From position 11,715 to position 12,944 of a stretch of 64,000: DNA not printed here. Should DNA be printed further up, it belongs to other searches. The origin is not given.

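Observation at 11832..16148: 4.3-kb IS1595-family element with passenger genes, intact IRs and a perfect 8-bp target duplication, inserted inside the H4MPT island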

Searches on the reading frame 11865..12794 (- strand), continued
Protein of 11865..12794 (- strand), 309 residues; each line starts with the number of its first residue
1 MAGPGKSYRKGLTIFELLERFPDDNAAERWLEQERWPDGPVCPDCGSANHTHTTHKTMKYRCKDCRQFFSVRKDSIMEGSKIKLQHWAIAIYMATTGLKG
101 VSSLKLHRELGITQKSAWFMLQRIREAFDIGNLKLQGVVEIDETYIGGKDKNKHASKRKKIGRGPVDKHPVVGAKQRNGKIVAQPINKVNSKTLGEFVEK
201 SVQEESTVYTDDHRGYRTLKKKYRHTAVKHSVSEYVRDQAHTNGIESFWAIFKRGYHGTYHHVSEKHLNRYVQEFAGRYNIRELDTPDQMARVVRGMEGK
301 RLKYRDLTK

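Call 23: find_encoding_contigs(protein=P0123, flank=8000, max_places=4)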
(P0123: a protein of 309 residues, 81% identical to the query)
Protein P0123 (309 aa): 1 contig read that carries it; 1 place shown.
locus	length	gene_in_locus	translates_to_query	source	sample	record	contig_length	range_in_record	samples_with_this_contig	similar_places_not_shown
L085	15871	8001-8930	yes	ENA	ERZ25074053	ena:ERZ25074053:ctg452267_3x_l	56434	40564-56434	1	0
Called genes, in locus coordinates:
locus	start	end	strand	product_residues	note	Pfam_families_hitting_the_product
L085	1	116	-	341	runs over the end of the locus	PF02504:FA_synthesis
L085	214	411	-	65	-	PF01783:Ribosomal_L32p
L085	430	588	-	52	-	-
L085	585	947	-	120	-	-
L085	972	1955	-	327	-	PF01343:Peptidase_S49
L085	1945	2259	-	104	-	-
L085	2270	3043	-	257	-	PF01479:S4 (weak), PF00849:PseudoU_synth_2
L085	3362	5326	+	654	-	PF00575:S1, PF10150:RNase_E_G, PF20833:RNase_E_G_Thio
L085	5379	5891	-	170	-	PF01451:LMWPc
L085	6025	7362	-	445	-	PF01979:Amidohydro_1, PF12890:DHOase (faint), PF07969:Amidohydro_3 (weak)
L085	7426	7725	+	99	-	-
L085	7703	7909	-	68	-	-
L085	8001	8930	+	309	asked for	PF12760:Zn_ribbon_IS1595, PF12762:DDE_Tnp_IS1595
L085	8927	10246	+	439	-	PF01555:N6_N4_Mtase, PF01844:HNH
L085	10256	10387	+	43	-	-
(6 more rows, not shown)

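Call 56: search_dna_similar(query=window:11865-12794:-, collection=plasmids, mode=protein, max_rows=12)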
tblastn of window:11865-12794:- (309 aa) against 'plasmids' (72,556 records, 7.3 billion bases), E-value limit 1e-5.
Records with a match: 485; places in all: 694; records where one place covers at least 80% of the query: 348.
Best place of each record, by identity: <60% 485.
By first word of the organism name: Sinorhizobium 42; Pseudosulfitobacter 30; Ralstonia 29; Acinetobacter 29; Xanthomonas 18; Aeromonas 17; Rhizobium 15; Mesorhizobium 14; Haloarcula 11; Chondrinema 11; and 119 more.
By predicted mobility (MOB-suite, as given by PLSDB): non-mobilizable 253; conjugative 139; mobilizable 93.
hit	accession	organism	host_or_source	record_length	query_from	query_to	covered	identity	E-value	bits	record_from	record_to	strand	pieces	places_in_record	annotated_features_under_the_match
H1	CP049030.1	Rhodobacteraceae bacterium SC52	Apostichopus japonicus,pure ...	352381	4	270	86%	47.3%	1e-72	249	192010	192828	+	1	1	none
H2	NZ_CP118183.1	Entomospira culicis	Culex pipiens,cell culture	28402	13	309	96%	41.8%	2e-72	249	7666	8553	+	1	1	IS1595 family transposase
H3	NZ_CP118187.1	Entomospira culicis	Culex pipiens,cell culture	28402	13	309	96%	41.8%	2e-72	249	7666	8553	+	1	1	IS1595 family transposase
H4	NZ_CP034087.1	Methylocystis rosea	cell culture,groundwater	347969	13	307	95%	40.8%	1e-59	213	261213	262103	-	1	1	IS1595 family transposase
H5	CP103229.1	Bacteroides faecis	Homo sapiens,cell culture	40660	13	308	96%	39.7%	5e-59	211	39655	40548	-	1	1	IS1595 family transposase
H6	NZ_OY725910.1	Bacteroides finegoldii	-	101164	13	286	89%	42.1%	9e-59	210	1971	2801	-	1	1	none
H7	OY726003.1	Phocaeicola massiliensis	-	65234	13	281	87%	41.8%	5e-59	210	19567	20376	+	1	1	record has no annotation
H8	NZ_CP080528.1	Mesorhizobium sp. AR07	Oxytropis sp.,Cell culture,root nodule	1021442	21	305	92%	38.3%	7e-55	199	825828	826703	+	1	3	record has no annotation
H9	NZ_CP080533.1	Mesorhizobium sp. AR02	Oxytropis sp.,Cell culture,root nodule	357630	10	307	96%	36.5%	1e-39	189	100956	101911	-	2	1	none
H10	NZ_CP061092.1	Roseomonas marmotae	Marmota himalayana,pure culture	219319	21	306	93%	36.8%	5e-51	187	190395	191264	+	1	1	IS1595 family transposase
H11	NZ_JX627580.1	Methylobacterium oryzae CBMB20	-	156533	24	307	92%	36.5%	4e-48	179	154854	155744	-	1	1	IS1595 family transposase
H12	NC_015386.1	Treponema succinifaciens DSM 2489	colon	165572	12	280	87%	38.4%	9e-50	184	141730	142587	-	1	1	IS1595 family transposase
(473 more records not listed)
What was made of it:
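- Tried and rejected: It gave only distant relatives (47% or less), annotated generically as 'IS1595 family transposase' (call 56), so no named IS could be assigned.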

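Call 70: find_encoding_contigs(protein=P0242, flank=8000, max_places=4)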
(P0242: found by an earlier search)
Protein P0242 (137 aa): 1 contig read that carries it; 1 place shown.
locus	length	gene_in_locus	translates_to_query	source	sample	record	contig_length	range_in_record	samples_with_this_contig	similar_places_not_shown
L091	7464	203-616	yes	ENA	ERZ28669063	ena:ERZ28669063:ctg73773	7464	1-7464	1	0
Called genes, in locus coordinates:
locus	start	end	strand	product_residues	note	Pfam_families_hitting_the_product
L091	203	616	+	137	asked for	PF12760:Zn_ribbon_IS1595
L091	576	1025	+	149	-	PF12762:DDE_Tnp_IS1595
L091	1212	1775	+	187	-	-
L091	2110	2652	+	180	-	PF02086:MethyltransfD12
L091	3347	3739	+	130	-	-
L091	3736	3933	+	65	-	-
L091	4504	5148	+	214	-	-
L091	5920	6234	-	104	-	PF13560:HTH_31 (weak), PF02954:HTH_8 (weak)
